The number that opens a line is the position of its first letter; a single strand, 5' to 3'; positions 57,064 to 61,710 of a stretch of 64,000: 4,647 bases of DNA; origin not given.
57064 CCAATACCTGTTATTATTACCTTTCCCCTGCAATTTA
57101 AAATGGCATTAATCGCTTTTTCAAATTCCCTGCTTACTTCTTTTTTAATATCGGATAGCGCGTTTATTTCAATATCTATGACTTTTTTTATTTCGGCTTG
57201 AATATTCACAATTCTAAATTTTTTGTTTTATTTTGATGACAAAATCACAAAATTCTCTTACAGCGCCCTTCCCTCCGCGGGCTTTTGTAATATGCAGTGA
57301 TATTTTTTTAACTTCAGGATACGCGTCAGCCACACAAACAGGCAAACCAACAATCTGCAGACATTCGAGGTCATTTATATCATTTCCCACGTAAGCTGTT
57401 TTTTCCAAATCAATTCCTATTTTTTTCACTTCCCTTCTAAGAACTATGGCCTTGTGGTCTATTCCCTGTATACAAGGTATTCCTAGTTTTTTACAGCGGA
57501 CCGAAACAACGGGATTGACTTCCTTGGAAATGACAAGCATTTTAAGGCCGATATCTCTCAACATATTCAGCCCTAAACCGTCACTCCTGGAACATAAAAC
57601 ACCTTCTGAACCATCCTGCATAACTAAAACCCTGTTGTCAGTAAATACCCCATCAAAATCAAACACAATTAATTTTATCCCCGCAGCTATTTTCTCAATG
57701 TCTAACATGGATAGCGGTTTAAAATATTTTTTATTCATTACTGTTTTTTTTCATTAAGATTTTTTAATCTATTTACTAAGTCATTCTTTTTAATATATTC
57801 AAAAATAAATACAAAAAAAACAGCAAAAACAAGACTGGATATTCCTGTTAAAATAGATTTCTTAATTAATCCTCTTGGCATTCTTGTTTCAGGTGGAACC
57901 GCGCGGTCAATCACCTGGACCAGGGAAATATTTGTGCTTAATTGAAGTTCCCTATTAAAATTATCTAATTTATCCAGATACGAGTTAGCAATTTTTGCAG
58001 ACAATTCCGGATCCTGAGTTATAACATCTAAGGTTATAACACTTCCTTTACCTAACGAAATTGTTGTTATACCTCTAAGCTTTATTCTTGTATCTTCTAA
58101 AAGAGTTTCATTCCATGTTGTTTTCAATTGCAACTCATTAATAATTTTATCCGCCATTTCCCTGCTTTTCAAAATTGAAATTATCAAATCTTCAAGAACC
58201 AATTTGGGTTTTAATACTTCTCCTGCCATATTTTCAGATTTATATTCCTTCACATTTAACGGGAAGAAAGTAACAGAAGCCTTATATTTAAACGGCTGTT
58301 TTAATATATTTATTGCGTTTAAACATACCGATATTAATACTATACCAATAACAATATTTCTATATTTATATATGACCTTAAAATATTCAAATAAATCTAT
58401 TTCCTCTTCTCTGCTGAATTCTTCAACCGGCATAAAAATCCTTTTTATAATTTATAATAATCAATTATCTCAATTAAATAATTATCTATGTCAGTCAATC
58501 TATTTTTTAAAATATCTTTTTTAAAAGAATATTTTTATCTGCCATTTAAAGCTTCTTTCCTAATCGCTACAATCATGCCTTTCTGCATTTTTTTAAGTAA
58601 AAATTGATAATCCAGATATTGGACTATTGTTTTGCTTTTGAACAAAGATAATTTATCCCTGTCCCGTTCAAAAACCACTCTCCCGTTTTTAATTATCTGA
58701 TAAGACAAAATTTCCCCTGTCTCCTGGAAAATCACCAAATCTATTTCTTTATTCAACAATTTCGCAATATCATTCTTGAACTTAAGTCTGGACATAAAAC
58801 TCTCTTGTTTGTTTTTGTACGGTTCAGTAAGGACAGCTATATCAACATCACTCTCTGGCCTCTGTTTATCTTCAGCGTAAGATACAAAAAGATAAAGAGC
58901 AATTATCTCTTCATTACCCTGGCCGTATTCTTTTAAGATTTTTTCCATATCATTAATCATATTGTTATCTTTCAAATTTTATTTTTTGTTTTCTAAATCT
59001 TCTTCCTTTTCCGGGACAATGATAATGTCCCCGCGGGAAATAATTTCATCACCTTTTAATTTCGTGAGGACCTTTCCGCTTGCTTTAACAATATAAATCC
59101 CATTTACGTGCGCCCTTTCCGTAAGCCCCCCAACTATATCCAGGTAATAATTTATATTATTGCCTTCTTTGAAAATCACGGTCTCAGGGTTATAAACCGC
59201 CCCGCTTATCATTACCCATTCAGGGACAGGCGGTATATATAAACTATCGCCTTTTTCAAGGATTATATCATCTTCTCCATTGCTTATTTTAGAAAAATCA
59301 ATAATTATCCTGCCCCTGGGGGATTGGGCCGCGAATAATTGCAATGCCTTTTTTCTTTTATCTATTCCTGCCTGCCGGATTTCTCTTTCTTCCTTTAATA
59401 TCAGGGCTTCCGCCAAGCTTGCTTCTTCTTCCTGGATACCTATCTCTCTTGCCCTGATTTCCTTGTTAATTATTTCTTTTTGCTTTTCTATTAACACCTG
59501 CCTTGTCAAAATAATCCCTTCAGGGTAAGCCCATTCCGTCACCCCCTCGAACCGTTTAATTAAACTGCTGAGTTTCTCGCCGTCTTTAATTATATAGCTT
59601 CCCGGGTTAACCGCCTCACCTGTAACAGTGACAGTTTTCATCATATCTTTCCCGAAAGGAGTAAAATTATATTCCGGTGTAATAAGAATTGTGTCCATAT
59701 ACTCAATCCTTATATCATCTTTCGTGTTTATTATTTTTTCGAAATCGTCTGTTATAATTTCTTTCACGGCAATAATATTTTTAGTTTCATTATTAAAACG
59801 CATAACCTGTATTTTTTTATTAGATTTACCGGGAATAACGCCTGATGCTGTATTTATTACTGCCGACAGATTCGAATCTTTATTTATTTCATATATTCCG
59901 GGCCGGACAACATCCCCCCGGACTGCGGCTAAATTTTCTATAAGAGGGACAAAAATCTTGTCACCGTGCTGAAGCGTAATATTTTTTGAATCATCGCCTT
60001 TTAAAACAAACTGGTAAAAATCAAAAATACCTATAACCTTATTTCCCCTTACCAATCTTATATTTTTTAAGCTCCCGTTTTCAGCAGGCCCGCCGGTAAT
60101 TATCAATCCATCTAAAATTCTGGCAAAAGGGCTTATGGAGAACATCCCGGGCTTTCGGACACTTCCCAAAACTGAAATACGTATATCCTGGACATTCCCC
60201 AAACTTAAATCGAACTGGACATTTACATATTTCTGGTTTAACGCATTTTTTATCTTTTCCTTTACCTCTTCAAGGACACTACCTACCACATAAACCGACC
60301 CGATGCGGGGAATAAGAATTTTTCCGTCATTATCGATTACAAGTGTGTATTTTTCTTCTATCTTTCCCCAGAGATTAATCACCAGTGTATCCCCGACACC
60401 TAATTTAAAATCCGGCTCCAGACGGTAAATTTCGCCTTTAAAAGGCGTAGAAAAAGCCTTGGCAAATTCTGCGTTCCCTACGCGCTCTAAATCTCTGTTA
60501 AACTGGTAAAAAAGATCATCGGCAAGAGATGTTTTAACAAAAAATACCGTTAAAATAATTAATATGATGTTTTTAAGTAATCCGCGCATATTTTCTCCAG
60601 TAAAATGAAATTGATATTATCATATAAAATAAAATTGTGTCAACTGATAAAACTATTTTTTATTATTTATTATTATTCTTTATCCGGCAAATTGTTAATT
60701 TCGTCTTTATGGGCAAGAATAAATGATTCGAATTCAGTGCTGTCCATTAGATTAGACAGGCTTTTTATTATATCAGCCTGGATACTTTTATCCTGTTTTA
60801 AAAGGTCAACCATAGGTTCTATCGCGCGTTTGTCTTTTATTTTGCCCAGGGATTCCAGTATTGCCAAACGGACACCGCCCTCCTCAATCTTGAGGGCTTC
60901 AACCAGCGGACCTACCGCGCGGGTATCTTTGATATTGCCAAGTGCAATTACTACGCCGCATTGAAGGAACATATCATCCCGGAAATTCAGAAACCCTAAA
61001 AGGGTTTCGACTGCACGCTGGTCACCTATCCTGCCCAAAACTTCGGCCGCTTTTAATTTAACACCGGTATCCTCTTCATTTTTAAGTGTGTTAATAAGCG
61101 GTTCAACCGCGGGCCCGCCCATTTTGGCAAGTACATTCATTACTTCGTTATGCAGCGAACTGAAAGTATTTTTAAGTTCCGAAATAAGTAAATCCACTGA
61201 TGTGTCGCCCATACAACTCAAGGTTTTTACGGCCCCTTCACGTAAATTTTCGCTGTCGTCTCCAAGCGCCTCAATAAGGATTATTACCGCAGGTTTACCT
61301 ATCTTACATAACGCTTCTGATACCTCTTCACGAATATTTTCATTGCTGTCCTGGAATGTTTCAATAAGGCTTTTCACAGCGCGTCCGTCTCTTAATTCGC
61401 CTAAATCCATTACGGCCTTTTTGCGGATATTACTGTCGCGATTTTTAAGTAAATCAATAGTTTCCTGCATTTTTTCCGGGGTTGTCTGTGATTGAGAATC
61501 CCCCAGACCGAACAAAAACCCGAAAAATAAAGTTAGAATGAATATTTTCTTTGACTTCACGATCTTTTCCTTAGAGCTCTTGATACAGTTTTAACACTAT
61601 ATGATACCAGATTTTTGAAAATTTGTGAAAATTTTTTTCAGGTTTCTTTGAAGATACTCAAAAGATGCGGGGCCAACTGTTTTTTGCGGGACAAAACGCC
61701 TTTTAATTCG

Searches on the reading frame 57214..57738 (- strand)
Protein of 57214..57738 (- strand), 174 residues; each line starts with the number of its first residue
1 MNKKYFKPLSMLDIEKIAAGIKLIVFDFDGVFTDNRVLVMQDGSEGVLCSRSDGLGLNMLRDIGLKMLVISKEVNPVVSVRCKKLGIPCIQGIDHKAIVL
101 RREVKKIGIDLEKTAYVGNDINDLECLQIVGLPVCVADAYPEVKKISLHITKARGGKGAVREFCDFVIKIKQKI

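Call 10: search_protein_families(library=pfam, proteins=[window:57214-57738:-], max_evalue=0.001)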
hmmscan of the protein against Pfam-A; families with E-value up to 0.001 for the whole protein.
window:57214-57738:- (174 aa): 2 families
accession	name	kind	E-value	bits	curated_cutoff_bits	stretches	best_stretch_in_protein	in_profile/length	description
PF08282.18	Hydrolase_3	-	1.9e-09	38.1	20.9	1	95-153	187-245/255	haloacid dehalogenase-like hydrolase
PF00702.32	Hydrolase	-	7.8e-05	23.6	26.4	0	58-128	108-188/191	haloacid dehalogenase-like hydrolase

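Call 60: search_protein_families(library=ncbifam, proteins=[window:57214-57738:-], max_evalue=0.00001)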
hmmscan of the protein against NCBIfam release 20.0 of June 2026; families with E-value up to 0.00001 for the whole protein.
window:57214-57738:- (174 aa): 9 families
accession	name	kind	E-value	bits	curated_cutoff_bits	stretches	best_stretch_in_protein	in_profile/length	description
NF007019.0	PRK09484.1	equivalog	6.9e-34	117.1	208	1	13-173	17-178/187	3-deoxy-manno-octulosonate-8-phosphatase KdsC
TIGR01670.1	KdsC-phosphatas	subfamily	1.1e-29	103.4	106.95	1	21-172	1-153/154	3-deoxy-D-manno-octulosonate 8-phosphate phosphatase, YrbI family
NF058599.1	KDN-9-PPhBT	equivalog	7.7e-26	91.1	180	1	21-169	2-151/152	3-deoxy-D-glycero-D-galacto-nonulopyranosonate 9-phosphatase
TIGR02726.1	phenyl_P_delta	equivalog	2.8e-24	86.2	281.95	1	18-173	4-160/169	phenylphosphate carboxylase subunit delta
NF002245.0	PRK01158.1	equivalog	4.3e-12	45.8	198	1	95-166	157-228/233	phosphoglycolate phosphatase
TIGR01487.1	Pglycolate_arch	equivalog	7.2e-11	42.3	122.75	1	96-160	148-212/215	phosphoglycolate phosphatase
TIGR00099.1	Cof-subfamily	subfamily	2.3e-10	40.5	137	1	95-153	188-246/256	Cof-type HAD-IIB family hydrolase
TIGR01491.1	HAD-SF-IB-PSPlk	hypoth_equivalog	1.3e-06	28.3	151.9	0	92-138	144-190/201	phosphoserine phosphatase-like hydrolase, archaeal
TIGR01482.1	SPP-subfamily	subfamily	4.5e-06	26.4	107.15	1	105-160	159-214/225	sucrose-phosphate phosphatase subfamily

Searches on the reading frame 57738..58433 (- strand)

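Call 10: search_protein_families(library=pfam, proteins=[window:57738-58433:-], max_evalue=0.001)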
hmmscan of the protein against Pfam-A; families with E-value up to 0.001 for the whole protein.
window:57738-58433:- (231 aa): 1 family
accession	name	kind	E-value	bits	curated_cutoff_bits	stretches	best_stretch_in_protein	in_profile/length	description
PF02706.20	Wzz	-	2.3e-07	31.4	25.5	1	10-101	1-91/91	Chain length determinant protein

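Call 60: search_protein_families(library=ncbifam, proteins=[window:57738-58433:-], max_evalue=0.00001)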
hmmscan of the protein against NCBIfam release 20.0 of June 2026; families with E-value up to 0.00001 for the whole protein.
window:57738-58433:- (231 aa): 3 families
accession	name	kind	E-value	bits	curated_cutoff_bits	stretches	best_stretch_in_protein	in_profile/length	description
TIGR01006.1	polys_exp_MPA1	subfamily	7.9e-08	32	296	1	11-215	7-200/226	CspC family polysaccharide chain length determinant protein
TIGR01005.1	eps_transp_fam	subfamily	7.6e-07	27.7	411.7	0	9-106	1-99/754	exopolysaccharide transport protein family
TIGR03017.1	EpsF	equivalog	4.4e-06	25.7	422.75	0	17-154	6-155/444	chain length determinant protein EpsF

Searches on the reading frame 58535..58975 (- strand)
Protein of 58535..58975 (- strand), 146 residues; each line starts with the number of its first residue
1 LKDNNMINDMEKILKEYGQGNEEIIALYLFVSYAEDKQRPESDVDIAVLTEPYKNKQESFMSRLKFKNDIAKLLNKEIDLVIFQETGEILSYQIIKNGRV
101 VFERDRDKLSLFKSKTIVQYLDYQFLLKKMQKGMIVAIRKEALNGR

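Call 10: search_protein_families(library=pfam, proteins=[window:58535-58975:-], max_evalue=0.001)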
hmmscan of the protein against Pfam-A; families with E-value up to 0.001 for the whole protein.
window:58535-58975:- (146 aa): 2 families
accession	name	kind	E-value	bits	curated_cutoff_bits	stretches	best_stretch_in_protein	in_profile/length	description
PF18765.7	Polbeta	-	3.9e-21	75.5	26.9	1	14-106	3-92/93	Polymerase beta, Nucleotidyltransferase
PF01909.29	NTP_transf_2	-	4.4e-10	40.3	21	1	11-95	5-86/93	Nucleotidyltransferase domain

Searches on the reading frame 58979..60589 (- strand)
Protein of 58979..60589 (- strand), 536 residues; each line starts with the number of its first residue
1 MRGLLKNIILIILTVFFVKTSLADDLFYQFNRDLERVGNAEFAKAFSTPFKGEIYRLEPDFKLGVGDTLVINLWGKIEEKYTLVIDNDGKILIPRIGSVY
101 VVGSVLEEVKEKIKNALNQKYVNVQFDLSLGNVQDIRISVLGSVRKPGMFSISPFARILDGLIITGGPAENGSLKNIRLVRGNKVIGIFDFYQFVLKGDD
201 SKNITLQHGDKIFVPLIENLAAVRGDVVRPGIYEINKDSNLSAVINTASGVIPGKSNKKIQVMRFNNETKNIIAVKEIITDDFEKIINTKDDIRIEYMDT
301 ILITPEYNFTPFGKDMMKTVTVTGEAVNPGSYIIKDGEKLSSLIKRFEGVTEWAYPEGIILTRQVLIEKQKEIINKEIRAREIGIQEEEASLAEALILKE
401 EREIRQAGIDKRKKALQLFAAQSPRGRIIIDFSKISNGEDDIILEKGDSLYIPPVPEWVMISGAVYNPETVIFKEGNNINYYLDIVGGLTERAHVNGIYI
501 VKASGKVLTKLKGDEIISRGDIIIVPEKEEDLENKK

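Call 10: search_protein_families(library=pfam, proteins=[window:58979-60589:-], max_evalue=0.001)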
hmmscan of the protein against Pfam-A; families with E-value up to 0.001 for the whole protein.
window:58979-60589:- (536 aa): 3 families
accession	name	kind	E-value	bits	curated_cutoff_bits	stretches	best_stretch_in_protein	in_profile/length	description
PF10531.15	SLBB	-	5.1e-28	97.1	27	3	138-188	2-54/55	SLBB domain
PF22461.2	SLBB_2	-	1.8e-18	66.8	27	1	137-214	2-79/79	SLBB domain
PF02563.21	Poly_export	-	1.4e-13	51.2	28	1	58-129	4-75/77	Polysaccharide biosynthesis/export protein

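Call 60: search_protein_families(library=ncbifam, proteins=[window:58979-60589:-], max_evalue=0.00001)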
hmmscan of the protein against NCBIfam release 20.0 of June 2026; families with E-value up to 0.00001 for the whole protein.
window:58979-60589:- (536 aa): 4 families
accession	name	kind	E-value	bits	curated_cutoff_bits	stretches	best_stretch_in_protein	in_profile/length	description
TIGR03028.1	EpsE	equivalog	2.1e-30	105.8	262.65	1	60-271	1-215/239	polysaccharide export protein EpsE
TIGR03027.2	pepcterm_export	equivalog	5.8e-23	81.4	180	1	60-215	2-165/169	XrtA/PEP-CTERM system exopolysaccharide export protein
NF011658.0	PRK15078.1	subfamily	8.2e-17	61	333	1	84-267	119-305/380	polysaccharide export protein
NF041843.1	EpsY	equivalog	1.3e-11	44.2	320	1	61-181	53-173/211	exopolysaccharide export protein EpsY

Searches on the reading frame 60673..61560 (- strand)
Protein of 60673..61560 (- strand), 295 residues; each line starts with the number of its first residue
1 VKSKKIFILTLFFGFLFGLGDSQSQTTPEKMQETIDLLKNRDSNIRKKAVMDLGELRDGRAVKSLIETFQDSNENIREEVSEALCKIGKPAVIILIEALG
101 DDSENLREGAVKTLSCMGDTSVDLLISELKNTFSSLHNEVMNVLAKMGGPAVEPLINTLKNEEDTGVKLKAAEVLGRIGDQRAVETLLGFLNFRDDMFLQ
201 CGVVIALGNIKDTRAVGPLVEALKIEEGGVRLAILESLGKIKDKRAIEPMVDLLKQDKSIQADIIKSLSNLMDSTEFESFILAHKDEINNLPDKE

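Call 10: search_protein_families(library=pfam, proteins=[window:60673-61560:-], max_evalue=0.001)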
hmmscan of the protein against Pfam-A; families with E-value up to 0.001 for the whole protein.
window:60673-61560:- (295 aa): 6 families
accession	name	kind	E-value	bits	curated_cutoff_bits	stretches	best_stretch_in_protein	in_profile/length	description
PF13646.12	HEAT_2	-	2.8e-36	124.1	27.7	3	35-114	5-87/88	HEAT repeats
PF03130.22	HEAT_PBS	-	6e-27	91.5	20.9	0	230-255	1-26/27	PBS lyase HEAT-like repeat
PF13513.12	HEAT_EZ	-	8.1e-10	39.4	27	0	151-178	29-55/55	HEAT-like repeat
PF02985.28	HEAT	-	7.6e-09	35.4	23.5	0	64-89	4-29/31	HEAT repeat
PF00514.29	Arm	-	5.6e-08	33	20.6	0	151-178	13-39/41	Armadillo/beta-catenin-like repeat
PF11791.14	Aconitase_B_N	-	1.3e-07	32.2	25.8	0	46-86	80-118/153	Aconitate B N-terminal domain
